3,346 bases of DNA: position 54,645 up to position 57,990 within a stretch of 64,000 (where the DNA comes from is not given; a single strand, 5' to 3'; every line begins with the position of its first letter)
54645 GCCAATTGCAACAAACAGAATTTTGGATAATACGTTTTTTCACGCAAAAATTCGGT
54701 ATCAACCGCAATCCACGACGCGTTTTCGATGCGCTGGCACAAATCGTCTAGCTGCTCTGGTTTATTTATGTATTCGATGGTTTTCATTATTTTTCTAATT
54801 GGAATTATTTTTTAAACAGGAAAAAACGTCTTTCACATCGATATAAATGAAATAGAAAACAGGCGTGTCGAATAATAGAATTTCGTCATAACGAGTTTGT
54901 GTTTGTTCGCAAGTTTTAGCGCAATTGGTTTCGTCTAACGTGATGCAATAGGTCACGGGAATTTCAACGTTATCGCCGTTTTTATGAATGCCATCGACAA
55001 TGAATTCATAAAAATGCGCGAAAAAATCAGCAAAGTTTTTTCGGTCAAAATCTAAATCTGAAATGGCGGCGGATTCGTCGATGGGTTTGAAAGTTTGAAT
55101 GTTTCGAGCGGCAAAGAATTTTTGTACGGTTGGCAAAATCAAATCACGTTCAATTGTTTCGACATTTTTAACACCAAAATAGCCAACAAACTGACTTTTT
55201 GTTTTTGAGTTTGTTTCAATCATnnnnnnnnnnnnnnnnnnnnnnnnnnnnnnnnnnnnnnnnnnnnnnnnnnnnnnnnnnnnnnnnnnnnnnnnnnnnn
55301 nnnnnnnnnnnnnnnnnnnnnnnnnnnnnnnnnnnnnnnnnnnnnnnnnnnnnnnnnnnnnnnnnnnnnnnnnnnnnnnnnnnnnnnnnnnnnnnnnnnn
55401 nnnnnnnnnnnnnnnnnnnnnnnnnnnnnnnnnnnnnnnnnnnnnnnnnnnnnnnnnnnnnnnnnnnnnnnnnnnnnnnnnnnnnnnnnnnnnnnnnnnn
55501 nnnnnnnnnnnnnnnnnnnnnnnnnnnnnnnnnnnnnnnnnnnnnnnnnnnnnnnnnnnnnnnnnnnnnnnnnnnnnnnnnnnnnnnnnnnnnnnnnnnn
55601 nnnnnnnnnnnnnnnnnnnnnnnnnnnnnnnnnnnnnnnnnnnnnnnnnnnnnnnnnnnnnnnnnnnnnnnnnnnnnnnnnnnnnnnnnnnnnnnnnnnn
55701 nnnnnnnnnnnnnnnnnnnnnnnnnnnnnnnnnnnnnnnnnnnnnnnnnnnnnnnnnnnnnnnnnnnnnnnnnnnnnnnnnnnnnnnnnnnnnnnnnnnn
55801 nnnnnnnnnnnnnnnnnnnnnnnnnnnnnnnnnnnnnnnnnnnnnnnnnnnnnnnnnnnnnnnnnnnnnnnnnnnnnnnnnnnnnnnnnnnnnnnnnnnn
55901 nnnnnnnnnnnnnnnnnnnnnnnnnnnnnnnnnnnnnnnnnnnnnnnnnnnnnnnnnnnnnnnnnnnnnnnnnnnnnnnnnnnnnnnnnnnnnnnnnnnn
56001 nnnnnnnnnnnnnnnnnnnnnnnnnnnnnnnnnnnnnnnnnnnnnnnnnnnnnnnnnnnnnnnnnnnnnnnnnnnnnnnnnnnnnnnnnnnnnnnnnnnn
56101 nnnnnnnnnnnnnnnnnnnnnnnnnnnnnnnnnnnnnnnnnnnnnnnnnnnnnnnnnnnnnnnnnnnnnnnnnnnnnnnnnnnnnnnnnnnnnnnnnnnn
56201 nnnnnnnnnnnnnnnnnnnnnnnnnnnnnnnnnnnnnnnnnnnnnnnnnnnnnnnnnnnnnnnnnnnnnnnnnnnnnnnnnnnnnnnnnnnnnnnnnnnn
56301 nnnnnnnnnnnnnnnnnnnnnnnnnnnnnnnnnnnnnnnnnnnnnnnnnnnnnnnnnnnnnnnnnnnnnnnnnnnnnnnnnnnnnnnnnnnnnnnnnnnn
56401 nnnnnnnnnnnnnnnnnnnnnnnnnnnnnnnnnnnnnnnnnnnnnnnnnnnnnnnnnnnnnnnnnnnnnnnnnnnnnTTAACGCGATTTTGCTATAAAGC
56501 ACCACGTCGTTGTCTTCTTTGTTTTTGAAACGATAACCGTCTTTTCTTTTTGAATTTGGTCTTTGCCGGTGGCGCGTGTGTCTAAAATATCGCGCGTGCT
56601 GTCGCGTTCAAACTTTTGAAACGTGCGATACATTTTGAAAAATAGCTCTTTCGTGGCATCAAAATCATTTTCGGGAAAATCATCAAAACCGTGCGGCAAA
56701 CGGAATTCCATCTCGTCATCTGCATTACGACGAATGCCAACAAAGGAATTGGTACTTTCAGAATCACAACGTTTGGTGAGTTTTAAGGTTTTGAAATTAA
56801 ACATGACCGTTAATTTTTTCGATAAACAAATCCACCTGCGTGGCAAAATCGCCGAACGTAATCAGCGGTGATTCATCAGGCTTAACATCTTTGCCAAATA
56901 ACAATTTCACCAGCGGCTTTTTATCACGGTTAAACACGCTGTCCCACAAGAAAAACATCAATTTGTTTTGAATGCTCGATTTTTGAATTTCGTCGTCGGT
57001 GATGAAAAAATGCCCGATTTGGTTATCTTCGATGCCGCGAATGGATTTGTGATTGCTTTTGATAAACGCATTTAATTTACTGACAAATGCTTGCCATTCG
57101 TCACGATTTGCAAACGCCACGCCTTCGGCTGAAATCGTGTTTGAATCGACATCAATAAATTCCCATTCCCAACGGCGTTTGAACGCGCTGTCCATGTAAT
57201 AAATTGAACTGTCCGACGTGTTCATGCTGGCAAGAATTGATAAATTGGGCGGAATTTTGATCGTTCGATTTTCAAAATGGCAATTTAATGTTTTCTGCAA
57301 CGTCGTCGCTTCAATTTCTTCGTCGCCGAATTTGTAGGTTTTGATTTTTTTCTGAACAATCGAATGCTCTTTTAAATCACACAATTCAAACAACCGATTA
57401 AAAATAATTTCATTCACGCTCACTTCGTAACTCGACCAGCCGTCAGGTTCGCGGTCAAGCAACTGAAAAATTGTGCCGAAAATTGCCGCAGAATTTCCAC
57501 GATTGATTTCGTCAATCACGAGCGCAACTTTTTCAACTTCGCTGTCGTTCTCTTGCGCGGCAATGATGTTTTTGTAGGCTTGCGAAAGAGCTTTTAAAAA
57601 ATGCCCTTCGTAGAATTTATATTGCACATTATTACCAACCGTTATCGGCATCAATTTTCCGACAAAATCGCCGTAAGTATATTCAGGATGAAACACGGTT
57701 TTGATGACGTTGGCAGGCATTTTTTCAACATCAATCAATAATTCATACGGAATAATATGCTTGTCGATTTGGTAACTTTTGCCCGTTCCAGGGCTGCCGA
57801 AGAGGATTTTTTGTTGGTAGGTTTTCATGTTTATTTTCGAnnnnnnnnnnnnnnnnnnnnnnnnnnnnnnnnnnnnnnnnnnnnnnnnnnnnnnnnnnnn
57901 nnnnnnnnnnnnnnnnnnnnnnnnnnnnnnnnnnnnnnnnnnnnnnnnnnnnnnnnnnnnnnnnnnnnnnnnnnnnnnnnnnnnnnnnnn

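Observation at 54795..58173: Three-gene McrBC-like module inserted between rnd and the surA-lptD operon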

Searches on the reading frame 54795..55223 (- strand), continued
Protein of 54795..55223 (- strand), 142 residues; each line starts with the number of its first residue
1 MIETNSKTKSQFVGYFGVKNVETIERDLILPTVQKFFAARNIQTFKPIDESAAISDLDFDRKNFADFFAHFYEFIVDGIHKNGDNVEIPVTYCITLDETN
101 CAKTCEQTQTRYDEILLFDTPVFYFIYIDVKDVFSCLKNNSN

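Call 84: find_encoding_contigs(protein=P0001, flank=5000, max_places=4)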
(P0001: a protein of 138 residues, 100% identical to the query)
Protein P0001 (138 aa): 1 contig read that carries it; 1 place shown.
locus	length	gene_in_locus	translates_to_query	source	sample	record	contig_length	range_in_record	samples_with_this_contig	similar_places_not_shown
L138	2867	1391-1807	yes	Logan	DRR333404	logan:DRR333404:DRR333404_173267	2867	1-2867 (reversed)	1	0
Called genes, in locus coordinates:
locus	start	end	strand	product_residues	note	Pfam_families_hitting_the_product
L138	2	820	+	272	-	?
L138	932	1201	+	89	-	-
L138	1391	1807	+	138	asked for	-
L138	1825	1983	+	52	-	-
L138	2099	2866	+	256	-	?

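Call 89: search_protein_families(library=pfam, proteins=[P0143, P0111, P0136, P0160, P0173, P0175, P0181, P0090], max_evalue=0.1)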
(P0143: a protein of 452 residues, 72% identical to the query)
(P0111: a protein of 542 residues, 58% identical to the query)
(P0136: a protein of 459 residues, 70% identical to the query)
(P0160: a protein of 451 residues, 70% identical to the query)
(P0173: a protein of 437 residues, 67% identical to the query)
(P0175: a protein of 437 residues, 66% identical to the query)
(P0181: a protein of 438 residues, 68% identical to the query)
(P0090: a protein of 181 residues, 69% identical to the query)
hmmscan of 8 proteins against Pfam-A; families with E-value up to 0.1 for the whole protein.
P0143 (452 aa): 1 family
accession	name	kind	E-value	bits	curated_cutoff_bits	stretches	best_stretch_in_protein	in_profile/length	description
PF09563.16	RE_LlaJI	-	1.2e-05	25.2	23.6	1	330-420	244-341/365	LlaJI restriction endonuclease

P0111 (542 aa): 1 family
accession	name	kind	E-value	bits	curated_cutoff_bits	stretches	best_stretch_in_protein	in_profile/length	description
PF09563.16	RE_LlaJI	-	2.1e-07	30.9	23.6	1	413-499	251-339/365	LlaJI restriction endonuclease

P0136 (459 aa): 1 family
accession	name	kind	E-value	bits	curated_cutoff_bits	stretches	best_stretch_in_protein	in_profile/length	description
PF09563.16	RE_LlaJI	-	1.4e-07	31.5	23.6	1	322-410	242-334/365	LlaJI restriction endonuclease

P0160 (451 aa): 2 families
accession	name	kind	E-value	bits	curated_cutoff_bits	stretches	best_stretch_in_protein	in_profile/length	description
PF09563.16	RE_LlaJI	-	3.3e-09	36.9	23.6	1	332-422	246-342/365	LlaJI restriction endonuclease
PF06042.17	NTP_transf_6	-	0.016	15.5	25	1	18-74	99-154/159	Nucleotidyltransferase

P0173 (437 aa): 2 families
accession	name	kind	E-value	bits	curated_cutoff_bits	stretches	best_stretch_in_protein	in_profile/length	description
PF09563.16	RE_LlaJI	-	6.1e-07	29.4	23.6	1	229-405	176-341/365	LlaJI restriction endonuclease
PF06042.17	NTP_transf_6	-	0.065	13.5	25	0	18-55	99-136/159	Nucleotidyltransferase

P0175 (437 aa): 1 family
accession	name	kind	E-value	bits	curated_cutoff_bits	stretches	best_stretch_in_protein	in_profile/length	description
PF09563.16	RE_LlaJI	-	1e-08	35.3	23.6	1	213-405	161-341/365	LlaJI restriction endonuclease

P0181 (438 aa): 1 family
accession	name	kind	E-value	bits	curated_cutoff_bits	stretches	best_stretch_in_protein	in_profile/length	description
PF09563.16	RE_LlaJI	-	8.4e-07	28.9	23.6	1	226-407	172-342/365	LlaJI restriction endonuclease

P0090 (181 aa): 2 families
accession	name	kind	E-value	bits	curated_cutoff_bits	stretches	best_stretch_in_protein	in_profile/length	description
PF09563.16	RE_LlaJI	-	2.7e-07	30.6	23.6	1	72-148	259-340/365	LlaJI restriction endonuclease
PF05727.16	UPF0228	-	0.07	13.5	25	0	88-173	3-86/124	Uncharacterised protein family (UPF0228)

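Call 92: search_protein_families(library=pfam, proteins=[P0276, P0288, P0297, P0302, P0316, P0323, P0327, P0333, P0338, P0342], max_evalue=0.01)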
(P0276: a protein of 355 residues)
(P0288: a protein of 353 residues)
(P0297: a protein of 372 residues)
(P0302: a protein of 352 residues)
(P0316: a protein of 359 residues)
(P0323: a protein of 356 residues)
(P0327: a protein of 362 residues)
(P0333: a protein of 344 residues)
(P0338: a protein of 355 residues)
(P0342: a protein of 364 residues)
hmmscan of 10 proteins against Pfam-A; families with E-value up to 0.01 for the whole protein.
P0276 (355 aa): 0 families

P0288 (353 aa): 0 families

P0297 (372 aa): 1 family
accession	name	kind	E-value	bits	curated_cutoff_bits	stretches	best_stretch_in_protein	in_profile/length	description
PF22708.2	S1CSD-TOTE-1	-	0.00022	21.1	27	1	225-275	4-51/65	S1/CSD-like domain 1 of the TOTE conflict systems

P0302 (352 aa): 1 family
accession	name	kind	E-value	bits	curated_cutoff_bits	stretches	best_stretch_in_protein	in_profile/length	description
PF22707.2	S1CSD-TOTE-2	-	8.5e-08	32.5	27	1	288-347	4-58/60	S1/CSD-like domain 2 of the TOTE conflict systems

P0316 (359 aa): 0 families

P0323 (356 aa): 0 families

P0327 (362 aa): 0 families

P0333 (344 aa): 1 family
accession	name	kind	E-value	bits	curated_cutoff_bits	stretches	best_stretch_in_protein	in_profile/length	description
PF21317.3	BetaGal_ABD_1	-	0.0015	18.9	27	1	214-265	58-108/113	Beta-galactosidase, first all-beta domain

P0338 (355 aa): 0 families

P0342 (364 aa): 0 families

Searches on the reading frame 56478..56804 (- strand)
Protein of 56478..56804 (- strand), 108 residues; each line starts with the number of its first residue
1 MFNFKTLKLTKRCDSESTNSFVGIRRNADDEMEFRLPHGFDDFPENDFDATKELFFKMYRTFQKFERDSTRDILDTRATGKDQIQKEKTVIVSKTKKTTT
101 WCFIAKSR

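Call 4: search_protein_families(library=pfam, proteins=[window:56478-56804:-], max_evalue=1)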
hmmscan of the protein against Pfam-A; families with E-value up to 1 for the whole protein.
window:56478-56804:- (108 aa): 1 family
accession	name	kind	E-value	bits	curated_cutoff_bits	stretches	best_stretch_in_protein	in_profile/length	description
PF06042.17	NTP_transf_6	-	0.049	13.9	25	1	18-52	99-133/159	Nucleotidyltransferase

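Call 6: search_protein_families(library=padloc, proteins=[window:56478-56804:-], max_evalue=1)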
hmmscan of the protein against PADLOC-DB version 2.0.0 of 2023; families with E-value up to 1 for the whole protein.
window:56478-56804:- (108 aa): 0 families

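Call 7: search_protein_families(library=ncbifam, proteins=[window:56478-56804:-], max_evalue=1)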
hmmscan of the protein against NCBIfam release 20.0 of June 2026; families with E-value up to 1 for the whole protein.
window:56478-56804:- (108 aa): 0 families

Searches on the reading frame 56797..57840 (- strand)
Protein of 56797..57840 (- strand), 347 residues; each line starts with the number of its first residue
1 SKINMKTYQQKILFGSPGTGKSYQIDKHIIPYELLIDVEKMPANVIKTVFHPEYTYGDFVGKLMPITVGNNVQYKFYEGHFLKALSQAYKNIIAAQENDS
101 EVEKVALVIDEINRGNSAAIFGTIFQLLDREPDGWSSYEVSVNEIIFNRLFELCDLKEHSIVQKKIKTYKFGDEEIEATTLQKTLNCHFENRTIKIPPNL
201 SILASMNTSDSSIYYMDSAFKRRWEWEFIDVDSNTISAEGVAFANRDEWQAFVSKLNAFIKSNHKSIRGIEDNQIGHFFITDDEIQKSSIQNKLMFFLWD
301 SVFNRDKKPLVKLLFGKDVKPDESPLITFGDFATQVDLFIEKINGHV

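Call 56: search_dna_similar(query=window:56797-57840:-, collection=plasmids, mode=protein, max_rows=25, max_evalue=0.001)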
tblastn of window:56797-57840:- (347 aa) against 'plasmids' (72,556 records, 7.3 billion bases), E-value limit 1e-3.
Records with a match: 107; places in all: 113; records where one place covers at least 80% of the query: 41.
Best place of each record, by identity: <60% 107.
By first word of the organism name: Rhodococcus 9; Bacillus 6; Lactococcus 6; Streptomyces 5; Lactiplantibacillus 4; Ketogulonicigenium 4; Sinorhizobium 4; Leptolyngbya 4; Acinetobacter 3; Paracoccus 3; and 52 more.
By predicted mobility (MOB-suite, as given by PLSDB): non-mobilizable 64; conjugative 27; mobilizable 16.
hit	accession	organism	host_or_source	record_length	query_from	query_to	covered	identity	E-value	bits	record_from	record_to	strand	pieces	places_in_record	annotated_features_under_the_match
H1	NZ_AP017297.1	Nostoc sp. NIES-3756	-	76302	10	339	95%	53.8%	1e-103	340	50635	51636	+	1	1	restriction endonuclease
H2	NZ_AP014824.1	Geminocystis sp. NIES-3709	-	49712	10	340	95%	50.6%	1e-93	311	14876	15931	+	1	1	restriction endonuclease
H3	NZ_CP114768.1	Hymenobacter canadensis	whole organism,lake water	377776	3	343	98%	45.7%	8e-93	309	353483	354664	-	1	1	hypothetical protein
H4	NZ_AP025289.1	Treponema saccharophilum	-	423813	10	303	85%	34.0%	3e-38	152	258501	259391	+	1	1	AAA family ATPase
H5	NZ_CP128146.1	Bacillus mycoides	bacterial isolate,field soil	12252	9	302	85%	33.3%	3e-36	146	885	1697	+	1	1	AAA family ATPase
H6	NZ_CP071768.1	Acinetobacter towneri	porcine,cell culture,feces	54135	11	308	86%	32.0%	4e-35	142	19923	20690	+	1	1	AAA family ATPase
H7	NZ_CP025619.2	Acinetobacter schindleri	whole organism,air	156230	11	308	86%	31.6%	1e-33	139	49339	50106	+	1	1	AAA family ATPase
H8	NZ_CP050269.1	Salinivibrio costicola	single cell,Fermented shrimp paste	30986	9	303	85%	31.9%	2e-33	138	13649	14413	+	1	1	AAA family ATPase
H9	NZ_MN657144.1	Pedobacter sp.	-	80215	12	310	86%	31.4%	3e-32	134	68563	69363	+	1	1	AAA family ATPase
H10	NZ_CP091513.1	Vitreoscilla stercoraria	Bos taurus,cell culture,Dung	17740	1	308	89%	30.5%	6e-34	139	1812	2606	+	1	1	AAA family ATPase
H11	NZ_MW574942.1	Escherichia coli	-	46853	9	345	97%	27.8%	3e-23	108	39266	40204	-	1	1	AAA family ATPase | LlaJI family restriction endonuclease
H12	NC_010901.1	Lactococcus lactis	-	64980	12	303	84%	31.9%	2e-33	137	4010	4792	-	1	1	AAA family ATPase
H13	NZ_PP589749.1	Lactococcus sp.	Bacterial culture,Dairy environment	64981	12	303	84%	31.9%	2e-33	137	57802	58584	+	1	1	AAA family ATPase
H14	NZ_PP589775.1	Lactococcus sp.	Bacterial culture,Dairy environment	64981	12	303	84%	31.9%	2e-33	137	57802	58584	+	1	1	AAA family ATPase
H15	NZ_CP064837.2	Lactococcus lactis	Whole organism,Dairy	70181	12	303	84%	31.9%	2e-33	137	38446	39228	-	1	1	AAA family ATPase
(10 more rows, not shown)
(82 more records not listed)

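Call 57: get_annotated_region(hit=H1, flank=5000)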
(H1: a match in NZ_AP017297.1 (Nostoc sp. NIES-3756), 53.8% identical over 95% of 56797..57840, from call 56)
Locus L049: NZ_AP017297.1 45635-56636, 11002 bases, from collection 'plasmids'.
description: Nostoc sp. NIES-3756 plasmid pNOS3756_2, complete sequence
organism: Nostoc sp. NIES-3756 (NCBI taxid 1751286)
taxonomy: Bacteria; Cyanobacteriota; Cyanophyceae; Nostocales; Nostocaceae; Nostoc; Nostoc sp. NIES-3756
host: -; source: -; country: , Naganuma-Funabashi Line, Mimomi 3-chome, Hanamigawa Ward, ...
typing (MOB-suite, as given by PLSDB): conjugative; relaxase MOBF; mating-pair formation MPF_T
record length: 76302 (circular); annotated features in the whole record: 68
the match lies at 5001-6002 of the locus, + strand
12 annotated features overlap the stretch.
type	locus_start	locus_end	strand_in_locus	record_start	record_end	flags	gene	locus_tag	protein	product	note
CDS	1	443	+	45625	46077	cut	-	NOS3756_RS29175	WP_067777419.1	hypothetical protein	-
CDS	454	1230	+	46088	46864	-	-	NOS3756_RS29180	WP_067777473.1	hypothetical protein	-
CDS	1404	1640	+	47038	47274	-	-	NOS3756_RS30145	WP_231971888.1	hypothetical protein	-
CDS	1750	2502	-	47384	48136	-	-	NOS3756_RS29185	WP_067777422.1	antirestriction protein ArdA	-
CDS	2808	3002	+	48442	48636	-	-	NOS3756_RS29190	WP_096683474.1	hypothetical protein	-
CDS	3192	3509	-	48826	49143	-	-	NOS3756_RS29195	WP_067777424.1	nucleotide pyrophosphohydrolase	-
CDS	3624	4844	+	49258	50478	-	-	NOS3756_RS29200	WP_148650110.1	hypothetical protein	-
CDS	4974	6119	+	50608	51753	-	-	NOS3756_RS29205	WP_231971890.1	restriction endonuclease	-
CDS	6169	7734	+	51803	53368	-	-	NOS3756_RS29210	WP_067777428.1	LlaJI family restriction endonuclease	-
CDS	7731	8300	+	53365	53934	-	-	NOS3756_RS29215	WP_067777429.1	hypothetical protein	-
CDS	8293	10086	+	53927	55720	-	-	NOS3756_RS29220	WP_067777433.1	ATP-binding protein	-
CDS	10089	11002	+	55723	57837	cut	-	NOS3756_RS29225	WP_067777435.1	hypothetical protein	-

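Call 58: get_annotated_region(hit=H12, flank=5000)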
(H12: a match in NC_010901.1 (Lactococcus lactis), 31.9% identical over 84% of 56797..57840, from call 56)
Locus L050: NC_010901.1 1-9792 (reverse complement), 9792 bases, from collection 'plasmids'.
description: Lactococcus lactis plasmid pNP40, complete sequence
organism: Lactococcus lactis (NCBI taxid 1358)
taxonomy: Bacteria; Bacillota; Bacilli; Lactobacillales; Streptococcaceae; Lactococcus; Lactococcus lactis
host: -; source: -; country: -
typing (MOB-suite, as given by PLSDB): conjugative; replicon rep_cluster_571; relaxase MOB_Unknown; mating-pair formation MPF_T
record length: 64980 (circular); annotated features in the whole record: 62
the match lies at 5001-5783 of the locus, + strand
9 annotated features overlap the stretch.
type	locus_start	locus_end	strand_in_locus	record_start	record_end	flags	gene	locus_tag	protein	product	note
CDS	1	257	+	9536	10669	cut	-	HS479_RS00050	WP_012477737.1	hypothetical protein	-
CDS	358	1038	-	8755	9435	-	-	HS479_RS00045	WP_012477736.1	IS6-like element ISS1D family transposase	GO:0006313 - DNA transposition [Evidence IEA]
CDS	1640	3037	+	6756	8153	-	-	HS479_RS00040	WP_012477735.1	DNA cytosine methyltransferase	GO:0006304 - DNA modification [Evidence IEA]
CDS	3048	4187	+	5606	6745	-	-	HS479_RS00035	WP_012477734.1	DNA cytosine methyltransferase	GO:0006304 - DNA modification [Evidence IEA]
CDS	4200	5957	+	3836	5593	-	-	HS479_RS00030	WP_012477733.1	AAA family ATPase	-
CDS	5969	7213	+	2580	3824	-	-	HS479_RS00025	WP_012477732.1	LlaJI family restriction endonuclease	-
CDS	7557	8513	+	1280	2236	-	-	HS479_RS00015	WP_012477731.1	S41 family peptidase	GO:0006508 - proteolysis [Evidence IEA]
CDS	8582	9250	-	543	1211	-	-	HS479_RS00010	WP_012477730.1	type II CAAX endopeptidase family protein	GO:0071586 - CAAX-box protein processing [Evidence IEA]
CDS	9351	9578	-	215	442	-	-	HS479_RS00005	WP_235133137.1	hypothetical protein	-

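Call 59: get_annotated_region(hit=H3, flank=5000)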
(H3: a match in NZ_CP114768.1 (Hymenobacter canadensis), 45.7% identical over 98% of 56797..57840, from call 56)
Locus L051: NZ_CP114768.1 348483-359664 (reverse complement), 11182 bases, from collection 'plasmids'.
description: Hymenobacter canadensis strain PAMC 29467 plasmid unnamed1, complete sequence
organism: Hymenobacter canadensis (NCBI taxid 2999067)
taxonomy: Bacteria; Bacteroidota; Cytophagia; Cytophagales; Hymenobacteraceae; Hymenobacter; Hymenobacter canadensis
host: -; source: whole organism,lake water; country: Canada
typing (MOB-suite, as given by PLSDB): non-mobilizable
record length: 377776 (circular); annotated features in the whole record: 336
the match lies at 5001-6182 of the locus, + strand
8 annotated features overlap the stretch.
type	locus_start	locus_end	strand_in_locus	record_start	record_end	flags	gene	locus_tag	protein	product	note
CDS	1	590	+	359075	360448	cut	-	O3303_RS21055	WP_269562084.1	hypothetical protein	-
CDS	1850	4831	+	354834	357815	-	-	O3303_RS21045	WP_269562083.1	FtsK/SpoIIIE domain-containing protein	-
CDS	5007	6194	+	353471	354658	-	-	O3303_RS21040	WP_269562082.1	hypothetical protein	-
CDS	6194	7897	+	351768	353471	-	-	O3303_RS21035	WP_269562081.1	hypothetical protein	-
CDS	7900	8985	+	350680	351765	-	-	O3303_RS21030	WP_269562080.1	hypothetical protein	-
CDS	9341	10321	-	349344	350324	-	-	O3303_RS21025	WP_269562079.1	tyrosine-type recombinase/integrase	GO:0015074 - DNA integration [Evidence IEA]; GO:0006310 - DNA recombination [Evidence IEA]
CDS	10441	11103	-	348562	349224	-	-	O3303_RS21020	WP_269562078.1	nucleotidyl transferase AbiEii/AbiGii toxin family protein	-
CDS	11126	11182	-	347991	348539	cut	-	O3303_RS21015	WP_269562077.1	hypothetical protein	-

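Call 81: search_protein_families(library=pfam, proteins=[L049:6169-7734:+, L051:6194-7897:+, L051:7900-8985:+, L049:7731-8300:+], max_evalue=0.01)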
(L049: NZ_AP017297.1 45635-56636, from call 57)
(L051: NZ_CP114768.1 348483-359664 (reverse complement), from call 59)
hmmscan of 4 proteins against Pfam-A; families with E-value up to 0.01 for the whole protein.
L049:6169-7734:+ (521 aa): 0 families

L051:6194-7897:+ (567 aa): 0 families

L051:7900-8985:+ (361 aa): 0 families

L049:7731-8300:+ (189 aa): 0 families

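Call 89: search_protein_families(library=pfam, proteins=[L050:5969-7213:+], max_evalue=0.1)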
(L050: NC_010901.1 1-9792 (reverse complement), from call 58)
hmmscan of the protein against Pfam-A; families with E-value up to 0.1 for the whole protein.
L050:5969-7213:+ (414 aa): 1 family
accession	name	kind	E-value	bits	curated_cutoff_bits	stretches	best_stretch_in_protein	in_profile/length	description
PF09563.16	RE_LlaJI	-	3.8e-31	109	23.6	1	22-356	1-343/365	LlaJI restriction endonuclease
